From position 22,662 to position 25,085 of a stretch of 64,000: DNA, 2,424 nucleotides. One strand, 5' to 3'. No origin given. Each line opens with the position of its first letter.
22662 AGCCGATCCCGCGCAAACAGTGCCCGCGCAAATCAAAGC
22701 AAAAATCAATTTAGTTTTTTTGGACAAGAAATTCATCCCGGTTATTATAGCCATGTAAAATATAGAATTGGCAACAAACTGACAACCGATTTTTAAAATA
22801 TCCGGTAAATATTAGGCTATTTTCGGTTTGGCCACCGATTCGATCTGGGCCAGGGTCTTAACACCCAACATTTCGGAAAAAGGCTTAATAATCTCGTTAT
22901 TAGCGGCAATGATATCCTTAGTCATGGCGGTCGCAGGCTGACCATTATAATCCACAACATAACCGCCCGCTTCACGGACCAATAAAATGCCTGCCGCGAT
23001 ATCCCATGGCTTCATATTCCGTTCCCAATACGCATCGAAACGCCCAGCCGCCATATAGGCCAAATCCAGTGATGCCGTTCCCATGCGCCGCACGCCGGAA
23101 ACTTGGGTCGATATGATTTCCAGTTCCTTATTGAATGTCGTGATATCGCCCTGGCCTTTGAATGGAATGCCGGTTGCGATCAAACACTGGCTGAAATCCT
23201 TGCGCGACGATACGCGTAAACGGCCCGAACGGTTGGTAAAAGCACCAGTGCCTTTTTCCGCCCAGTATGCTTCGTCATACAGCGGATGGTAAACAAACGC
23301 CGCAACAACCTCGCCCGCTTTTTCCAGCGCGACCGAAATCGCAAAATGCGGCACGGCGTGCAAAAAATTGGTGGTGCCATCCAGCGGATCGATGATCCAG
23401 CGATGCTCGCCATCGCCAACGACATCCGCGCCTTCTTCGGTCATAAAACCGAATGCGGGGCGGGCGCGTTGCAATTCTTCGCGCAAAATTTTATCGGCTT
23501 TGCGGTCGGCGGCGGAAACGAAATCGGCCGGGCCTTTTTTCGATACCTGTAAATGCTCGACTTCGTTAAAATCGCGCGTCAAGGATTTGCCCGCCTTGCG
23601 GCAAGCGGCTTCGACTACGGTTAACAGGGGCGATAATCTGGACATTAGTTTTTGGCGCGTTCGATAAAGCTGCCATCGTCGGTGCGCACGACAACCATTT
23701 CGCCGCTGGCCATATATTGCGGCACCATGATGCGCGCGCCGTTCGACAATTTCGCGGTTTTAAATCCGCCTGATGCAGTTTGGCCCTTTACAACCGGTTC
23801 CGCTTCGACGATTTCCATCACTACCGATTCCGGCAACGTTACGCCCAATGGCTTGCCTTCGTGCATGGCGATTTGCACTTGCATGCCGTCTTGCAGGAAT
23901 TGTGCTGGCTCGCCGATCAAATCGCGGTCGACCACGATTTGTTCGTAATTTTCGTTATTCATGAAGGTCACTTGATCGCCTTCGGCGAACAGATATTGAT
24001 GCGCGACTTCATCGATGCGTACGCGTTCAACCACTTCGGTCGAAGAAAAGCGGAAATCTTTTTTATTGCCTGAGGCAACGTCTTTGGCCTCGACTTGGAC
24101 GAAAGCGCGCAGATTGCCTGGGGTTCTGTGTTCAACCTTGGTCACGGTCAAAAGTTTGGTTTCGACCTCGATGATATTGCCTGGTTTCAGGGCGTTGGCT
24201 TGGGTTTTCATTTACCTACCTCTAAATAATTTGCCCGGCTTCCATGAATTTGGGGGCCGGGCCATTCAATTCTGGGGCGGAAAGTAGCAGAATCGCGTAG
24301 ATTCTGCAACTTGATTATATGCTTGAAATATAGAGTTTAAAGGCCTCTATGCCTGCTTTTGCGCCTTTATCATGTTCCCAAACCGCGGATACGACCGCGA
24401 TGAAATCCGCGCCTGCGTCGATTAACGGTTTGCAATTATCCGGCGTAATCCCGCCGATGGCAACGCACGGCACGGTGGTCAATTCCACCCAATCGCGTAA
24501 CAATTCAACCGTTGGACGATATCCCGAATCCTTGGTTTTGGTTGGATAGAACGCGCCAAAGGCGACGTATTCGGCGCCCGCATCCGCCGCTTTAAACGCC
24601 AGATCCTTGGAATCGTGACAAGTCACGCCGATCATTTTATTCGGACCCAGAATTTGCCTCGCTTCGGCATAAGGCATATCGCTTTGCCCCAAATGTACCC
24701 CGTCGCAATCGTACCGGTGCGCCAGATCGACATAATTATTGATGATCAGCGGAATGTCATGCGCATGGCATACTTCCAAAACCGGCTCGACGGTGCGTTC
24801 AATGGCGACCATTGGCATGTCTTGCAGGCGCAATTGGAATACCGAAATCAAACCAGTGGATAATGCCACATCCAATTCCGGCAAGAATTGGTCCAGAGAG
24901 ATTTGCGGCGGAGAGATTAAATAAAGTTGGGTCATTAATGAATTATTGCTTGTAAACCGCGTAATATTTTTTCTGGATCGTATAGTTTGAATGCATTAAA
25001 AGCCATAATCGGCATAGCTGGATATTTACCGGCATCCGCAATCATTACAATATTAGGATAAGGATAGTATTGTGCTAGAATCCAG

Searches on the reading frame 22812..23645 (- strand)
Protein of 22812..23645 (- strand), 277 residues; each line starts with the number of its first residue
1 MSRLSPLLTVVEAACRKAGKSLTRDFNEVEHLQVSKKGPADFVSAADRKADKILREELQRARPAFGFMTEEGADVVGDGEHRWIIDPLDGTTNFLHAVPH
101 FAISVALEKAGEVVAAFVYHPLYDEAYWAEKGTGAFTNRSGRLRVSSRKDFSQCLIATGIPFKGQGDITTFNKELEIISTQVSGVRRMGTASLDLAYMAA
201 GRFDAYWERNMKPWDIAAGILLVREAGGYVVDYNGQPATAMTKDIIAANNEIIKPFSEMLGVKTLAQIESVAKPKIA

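Call 55: search_protein_families(library=pfam, proteins=[window:22812-23645:-], max_evalue=0.00001)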
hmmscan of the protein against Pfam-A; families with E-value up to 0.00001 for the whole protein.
window:22812-23645:- (277 aa): 1 family
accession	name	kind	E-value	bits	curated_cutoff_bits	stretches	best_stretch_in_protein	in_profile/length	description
PF00459.30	Inositol_P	-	2.1e-65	221.3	27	1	4-252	2-257/271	Inositol monophosphatase family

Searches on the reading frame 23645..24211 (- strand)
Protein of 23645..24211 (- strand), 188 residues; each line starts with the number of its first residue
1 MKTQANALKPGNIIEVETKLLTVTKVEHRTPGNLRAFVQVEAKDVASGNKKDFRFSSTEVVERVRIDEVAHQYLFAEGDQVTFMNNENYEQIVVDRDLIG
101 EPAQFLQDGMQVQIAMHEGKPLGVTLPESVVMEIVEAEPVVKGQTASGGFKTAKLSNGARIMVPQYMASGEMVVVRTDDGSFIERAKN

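Call 55: search_protein_families(library=pfam, proteins=[window:23645-24211:-], max_evalue=0.00001)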
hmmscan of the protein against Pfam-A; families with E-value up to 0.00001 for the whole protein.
window:23645-24211:- (188 aa): 3 families
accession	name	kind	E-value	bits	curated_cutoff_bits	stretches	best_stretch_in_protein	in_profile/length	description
PF09285.17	Elong-fact-P_C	-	3.4e-21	75.1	25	1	130-185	1-56/56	Elongation factor P, C-terminal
PF01132.26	EFP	-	2.2e-20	72.8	27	1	71-122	3-54/54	Elongation factor P (EF-P) OB domain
PF08207.18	EFP_N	-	8.5e-16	58.1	23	1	5-60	2-57/58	Elongation factor P (EF-P) KOW-like domain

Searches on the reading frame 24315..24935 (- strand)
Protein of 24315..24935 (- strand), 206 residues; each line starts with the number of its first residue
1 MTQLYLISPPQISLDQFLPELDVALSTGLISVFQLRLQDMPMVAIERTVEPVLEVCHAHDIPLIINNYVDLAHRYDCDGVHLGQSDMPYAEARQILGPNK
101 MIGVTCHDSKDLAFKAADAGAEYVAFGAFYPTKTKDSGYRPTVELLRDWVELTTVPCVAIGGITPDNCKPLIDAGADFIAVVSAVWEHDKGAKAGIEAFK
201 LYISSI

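Call 55: search_protein_families(library=pfam, proteins=[window:24315-24935:-], max_evalue=0.00001)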
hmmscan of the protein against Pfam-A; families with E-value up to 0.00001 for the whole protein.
window:24315-24935:- (206 aa): 1 family
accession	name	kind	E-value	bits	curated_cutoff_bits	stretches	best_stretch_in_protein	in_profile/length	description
PF02581.23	TMP-TENI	-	5e-56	189.4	27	1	4-185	1-180/180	Thiamine monophosphate synthase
